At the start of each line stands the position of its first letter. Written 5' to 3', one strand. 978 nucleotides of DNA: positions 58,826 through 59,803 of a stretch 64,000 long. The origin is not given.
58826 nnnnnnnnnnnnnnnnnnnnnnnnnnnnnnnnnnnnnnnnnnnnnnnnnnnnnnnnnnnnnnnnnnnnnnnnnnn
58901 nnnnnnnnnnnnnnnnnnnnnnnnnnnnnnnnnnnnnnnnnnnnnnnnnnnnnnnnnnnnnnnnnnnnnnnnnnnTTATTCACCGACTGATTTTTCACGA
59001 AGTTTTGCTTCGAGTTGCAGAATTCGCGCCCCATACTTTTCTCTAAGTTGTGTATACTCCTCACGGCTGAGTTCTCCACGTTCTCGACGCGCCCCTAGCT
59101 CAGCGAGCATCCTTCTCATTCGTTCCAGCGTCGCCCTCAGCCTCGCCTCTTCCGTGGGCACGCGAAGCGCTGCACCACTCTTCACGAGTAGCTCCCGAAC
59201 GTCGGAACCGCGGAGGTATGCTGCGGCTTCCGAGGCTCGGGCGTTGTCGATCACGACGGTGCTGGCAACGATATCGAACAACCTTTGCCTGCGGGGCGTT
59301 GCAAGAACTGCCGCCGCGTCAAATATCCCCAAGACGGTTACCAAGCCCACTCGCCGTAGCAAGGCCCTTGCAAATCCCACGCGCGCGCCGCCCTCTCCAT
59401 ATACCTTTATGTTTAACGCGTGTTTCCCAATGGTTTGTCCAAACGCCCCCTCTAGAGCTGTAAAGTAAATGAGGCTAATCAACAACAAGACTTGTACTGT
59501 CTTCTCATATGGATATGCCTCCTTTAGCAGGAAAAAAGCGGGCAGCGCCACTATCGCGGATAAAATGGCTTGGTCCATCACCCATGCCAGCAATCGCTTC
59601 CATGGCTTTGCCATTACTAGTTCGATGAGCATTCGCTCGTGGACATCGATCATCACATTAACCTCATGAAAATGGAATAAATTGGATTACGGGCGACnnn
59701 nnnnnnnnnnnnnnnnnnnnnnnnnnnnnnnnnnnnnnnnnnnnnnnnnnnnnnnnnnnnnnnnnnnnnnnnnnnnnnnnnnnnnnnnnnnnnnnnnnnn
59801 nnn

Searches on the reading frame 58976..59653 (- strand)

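Call 65: search_protein_families(library=pfam, proteins=[window:58976-59653:-], max_evalue=0.001)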
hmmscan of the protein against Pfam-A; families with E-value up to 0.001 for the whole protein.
window:58976-59653:- (225 aa): 2 families
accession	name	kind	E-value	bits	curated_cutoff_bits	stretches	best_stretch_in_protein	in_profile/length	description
PF06271.18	RDD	-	1.1e-19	71.5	24.1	1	15-130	2-136/137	RDD family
PF09851.14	SHOCT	-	7.6e-05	22.8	27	1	183-206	3-26/28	Short C-terminal domain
